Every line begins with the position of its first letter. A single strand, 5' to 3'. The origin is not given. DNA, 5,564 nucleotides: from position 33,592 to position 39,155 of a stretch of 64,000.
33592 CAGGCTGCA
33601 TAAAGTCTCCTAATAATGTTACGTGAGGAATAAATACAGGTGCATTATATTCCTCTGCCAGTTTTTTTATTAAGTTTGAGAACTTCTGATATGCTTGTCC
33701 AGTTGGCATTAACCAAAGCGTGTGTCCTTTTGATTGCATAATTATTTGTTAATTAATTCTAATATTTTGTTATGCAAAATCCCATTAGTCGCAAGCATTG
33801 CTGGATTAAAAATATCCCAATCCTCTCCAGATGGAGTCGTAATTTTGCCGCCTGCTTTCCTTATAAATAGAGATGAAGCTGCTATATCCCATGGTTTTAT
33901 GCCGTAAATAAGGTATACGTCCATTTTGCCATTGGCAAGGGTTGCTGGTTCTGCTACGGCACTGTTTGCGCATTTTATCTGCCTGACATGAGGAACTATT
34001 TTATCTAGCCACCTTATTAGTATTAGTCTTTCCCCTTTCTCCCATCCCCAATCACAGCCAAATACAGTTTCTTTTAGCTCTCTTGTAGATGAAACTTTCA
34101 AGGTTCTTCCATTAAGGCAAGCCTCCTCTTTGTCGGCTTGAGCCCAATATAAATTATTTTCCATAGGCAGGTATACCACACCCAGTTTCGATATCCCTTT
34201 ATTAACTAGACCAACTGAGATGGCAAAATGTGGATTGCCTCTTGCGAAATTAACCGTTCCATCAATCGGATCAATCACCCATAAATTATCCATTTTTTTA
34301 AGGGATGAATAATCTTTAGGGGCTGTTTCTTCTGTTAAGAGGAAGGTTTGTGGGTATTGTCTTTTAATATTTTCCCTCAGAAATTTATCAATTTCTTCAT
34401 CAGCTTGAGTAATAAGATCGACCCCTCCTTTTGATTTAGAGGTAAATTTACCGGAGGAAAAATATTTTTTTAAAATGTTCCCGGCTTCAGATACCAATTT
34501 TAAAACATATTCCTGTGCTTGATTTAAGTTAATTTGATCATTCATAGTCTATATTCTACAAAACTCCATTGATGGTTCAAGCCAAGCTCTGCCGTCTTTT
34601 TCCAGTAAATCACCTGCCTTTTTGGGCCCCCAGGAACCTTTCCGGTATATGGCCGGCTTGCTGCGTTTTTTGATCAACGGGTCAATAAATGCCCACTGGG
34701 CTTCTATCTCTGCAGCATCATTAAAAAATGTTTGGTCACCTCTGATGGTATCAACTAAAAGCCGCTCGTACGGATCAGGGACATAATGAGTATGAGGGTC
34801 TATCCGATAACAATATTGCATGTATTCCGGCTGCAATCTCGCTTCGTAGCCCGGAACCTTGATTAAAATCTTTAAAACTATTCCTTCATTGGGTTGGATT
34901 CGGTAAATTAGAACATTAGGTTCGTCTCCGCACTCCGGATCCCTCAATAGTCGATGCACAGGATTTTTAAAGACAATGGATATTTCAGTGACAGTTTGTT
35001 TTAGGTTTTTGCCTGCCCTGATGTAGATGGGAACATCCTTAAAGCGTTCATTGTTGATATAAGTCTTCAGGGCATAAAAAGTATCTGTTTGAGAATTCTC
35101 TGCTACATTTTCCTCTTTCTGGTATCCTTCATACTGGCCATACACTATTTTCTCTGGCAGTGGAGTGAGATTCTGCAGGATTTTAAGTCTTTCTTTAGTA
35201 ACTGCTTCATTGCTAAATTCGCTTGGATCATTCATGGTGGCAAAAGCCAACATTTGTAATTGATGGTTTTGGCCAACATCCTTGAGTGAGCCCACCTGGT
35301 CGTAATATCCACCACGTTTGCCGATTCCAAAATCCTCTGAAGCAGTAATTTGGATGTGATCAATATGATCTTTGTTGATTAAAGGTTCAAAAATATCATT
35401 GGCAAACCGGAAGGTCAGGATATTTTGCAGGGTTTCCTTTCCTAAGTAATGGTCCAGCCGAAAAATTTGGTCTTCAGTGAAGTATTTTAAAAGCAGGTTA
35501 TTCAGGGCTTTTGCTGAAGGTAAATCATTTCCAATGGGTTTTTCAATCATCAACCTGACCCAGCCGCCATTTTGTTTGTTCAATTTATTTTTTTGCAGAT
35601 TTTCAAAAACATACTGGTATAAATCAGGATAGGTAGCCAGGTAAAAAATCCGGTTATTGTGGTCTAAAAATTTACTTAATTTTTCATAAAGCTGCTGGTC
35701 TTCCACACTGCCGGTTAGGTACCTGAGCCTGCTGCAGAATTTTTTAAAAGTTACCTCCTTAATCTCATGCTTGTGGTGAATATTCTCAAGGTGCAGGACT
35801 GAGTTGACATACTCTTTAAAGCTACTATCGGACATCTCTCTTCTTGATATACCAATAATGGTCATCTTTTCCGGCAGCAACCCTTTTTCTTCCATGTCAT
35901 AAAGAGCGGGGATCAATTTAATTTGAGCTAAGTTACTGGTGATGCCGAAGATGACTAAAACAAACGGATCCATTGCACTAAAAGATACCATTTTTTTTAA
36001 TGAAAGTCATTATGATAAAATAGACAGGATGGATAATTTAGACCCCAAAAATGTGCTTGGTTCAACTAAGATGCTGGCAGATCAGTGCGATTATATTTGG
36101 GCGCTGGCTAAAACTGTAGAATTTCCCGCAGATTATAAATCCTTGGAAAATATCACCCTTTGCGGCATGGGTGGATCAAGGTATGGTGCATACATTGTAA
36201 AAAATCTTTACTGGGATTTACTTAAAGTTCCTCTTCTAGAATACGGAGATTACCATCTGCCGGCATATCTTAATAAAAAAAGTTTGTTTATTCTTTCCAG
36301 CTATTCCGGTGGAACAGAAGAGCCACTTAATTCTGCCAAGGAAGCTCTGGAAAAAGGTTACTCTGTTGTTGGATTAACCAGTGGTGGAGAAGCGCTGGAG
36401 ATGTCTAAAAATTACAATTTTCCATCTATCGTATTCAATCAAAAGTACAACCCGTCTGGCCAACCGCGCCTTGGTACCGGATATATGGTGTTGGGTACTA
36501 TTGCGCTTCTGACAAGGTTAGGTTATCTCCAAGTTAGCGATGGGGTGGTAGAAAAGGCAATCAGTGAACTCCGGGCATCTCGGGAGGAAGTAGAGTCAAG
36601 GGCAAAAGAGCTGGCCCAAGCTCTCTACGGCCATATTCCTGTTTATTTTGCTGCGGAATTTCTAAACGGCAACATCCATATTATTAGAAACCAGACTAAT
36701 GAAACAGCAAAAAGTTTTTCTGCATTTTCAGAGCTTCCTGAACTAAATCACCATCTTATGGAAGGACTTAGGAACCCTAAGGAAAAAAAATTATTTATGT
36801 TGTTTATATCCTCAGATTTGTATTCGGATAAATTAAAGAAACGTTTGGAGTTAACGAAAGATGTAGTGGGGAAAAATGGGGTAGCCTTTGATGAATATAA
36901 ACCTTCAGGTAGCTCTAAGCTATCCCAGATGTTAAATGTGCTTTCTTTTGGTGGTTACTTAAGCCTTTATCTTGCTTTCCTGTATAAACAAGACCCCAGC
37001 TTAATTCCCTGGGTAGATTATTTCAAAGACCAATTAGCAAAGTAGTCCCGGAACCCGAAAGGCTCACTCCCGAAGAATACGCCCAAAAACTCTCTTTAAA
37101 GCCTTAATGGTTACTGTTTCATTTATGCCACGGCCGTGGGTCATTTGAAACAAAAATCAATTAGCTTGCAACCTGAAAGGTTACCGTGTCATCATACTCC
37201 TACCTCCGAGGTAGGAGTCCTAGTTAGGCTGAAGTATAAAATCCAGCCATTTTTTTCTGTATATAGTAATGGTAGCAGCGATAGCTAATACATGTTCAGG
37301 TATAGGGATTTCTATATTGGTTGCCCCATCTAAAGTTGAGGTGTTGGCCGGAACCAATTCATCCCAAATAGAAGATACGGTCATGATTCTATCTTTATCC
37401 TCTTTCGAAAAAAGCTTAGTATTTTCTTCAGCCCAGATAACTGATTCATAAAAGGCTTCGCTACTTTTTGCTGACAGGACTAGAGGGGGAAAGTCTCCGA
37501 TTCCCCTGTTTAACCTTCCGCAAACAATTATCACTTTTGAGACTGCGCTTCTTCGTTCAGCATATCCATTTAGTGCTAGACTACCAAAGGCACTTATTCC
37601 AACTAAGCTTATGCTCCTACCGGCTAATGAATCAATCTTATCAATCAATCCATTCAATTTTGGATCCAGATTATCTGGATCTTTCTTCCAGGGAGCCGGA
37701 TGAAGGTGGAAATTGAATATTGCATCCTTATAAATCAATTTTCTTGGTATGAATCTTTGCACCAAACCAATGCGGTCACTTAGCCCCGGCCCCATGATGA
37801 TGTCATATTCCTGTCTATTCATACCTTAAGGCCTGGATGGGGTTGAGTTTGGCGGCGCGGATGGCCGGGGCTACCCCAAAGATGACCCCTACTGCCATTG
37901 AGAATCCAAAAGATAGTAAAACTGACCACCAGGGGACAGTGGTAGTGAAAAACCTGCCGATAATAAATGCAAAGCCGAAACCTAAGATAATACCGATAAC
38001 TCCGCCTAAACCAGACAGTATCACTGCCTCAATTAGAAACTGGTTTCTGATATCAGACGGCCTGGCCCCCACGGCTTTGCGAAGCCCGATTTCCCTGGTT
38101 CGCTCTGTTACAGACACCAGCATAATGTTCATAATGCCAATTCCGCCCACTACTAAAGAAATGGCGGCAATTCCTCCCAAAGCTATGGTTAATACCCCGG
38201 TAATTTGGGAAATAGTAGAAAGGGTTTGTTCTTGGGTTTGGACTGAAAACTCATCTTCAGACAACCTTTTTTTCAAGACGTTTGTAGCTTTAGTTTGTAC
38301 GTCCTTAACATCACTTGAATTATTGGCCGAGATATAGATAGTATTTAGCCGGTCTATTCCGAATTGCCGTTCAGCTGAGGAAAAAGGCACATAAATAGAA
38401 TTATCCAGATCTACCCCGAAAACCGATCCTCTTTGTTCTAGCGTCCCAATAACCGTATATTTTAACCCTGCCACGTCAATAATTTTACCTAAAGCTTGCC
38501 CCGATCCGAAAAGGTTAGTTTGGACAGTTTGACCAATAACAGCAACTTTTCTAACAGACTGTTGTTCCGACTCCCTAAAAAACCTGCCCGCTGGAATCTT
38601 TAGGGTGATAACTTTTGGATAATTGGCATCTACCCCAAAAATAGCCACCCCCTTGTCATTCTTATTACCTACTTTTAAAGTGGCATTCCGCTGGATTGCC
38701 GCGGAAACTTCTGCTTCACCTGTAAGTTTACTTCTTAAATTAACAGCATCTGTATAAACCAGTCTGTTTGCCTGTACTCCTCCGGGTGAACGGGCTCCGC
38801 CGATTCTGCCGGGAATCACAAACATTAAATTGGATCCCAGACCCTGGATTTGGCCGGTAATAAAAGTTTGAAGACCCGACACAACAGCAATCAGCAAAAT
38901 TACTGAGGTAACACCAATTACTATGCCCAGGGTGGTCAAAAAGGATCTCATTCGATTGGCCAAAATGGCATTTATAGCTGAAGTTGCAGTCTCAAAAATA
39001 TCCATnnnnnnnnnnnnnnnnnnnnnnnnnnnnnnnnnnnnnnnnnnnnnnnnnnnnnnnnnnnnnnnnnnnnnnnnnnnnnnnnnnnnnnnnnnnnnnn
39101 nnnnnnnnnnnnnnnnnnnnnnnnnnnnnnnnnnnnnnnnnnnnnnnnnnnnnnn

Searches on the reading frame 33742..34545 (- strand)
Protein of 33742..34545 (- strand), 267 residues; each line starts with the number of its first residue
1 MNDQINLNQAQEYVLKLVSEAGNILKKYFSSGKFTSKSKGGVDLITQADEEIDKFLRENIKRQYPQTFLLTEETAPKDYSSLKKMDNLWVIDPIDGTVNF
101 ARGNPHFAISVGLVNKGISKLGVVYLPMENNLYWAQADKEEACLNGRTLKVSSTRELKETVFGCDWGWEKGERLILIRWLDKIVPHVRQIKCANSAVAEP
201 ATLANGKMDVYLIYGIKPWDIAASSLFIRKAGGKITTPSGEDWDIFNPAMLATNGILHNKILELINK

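Call 76: search_protein_families(library=pfam, proteins=[window:33742-34545:-], max_evalue=0.00001)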
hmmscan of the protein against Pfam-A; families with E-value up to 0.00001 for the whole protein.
window:33742-34545:- (267 aa): 1 family
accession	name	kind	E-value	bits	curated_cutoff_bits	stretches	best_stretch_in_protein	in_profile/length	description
PF00459.30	Inositol_P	-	7.5e-55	186.7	27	1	14-265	9-266/271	Inositol monophosphatase family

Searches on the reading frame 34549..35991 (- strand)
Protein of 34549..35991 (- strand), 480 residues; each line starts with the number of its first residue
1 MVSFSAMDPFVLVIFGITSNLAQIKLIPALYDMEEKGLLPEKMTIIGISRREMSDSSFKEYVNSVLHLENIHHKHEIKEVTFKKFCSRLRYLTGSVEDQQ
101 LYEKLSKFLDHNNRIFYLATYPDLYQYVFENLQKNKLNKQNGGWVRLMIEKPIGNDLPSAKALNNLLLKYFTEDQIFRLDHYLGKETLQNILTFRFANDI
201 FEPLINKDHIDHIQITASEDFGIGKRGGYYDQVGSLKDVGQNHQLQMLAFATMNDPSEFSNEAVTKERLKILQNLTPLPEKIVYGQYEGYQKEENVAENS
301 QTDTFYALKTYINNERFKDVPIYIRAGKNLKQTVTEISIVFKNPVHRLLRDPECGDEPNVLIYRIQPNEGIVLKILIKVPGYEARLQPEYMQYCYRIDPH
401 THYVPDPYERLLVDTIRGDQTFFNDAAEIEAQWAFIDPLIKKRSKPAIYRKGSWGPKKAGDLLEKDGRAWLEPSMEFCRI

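Call 76: search_protein_families(library=pfam, proteins=[window:34549-35991:-], max_evalue=0.00001)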
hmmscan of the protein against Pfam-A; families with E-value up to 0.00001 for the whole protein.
window:34549-35991:- (480 aa): 2 families
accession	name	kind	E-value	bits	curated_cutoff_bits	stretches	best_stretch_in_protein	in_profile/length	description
PF02781.21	G6PD_C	-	1.9e-94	316.5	27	1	192-470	1-295/296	Glucose-6-phosphate dehydrogenase, C-terminal domain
PF00479.28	G6PD_N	-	2.7e-55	188.3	22.1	1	13-190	1-183/183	Glucose-6-phosphate dehydrogenase, NAD binding domain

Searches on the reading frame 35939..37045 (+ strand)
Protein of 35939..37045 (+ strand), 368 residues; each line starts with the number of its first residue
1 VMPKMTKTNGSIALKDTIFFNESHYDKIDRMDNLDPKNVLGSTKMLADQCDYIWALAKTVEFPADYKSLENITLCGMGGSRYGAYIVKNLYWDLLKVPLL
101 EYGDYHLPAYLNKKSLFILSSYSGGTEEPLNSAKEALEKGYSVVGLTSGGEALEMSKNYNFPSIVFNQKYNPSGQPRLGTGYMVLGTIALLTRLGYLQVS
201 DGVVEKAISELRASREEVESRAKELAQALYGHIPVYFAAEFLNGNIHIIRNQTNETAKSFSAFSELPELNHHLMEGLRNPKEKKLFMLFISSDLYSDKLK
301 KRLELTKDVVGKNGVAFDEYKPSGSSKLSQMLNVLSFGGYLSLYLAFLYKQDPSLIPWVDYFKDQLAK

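Call 76: search_protein_families(library=pfam, proteins=[window:35939-37045:+], max_evalue=0.00001)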
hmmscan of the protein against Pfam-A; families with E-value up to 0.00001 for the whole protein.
window:35939-37045:+ (368 aa): 1 family
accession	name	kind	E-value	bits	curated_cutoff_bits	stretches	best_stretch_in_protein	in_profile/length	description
PF10432.14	bact-PGI_C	-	1.2e-29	103.6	24.5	1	220-366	3-151/151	Bacterial phospho-glucose isomerase C-terminal SIS domain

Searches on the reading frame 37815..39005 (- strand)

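Call 76: search_protein_families(library=pfam, proteins=[window:37815-39005:-], max_evalue=0.00001)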
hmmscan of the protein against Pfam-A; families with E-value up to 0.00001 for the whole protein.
window:37815-39005:- (396 aa): 2 families
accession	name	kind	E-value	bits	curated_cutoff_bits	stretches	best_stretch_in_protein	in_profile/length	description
PF12704.14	MacB_PCD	-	2.1e-40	139.7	27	1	21-242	1-206/207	MacB-like periplasmic core domain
PF02687.27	FtsX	-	6.8e-24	84.7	25.5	1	279-389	3-120/120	FtsX-like permease C-terminal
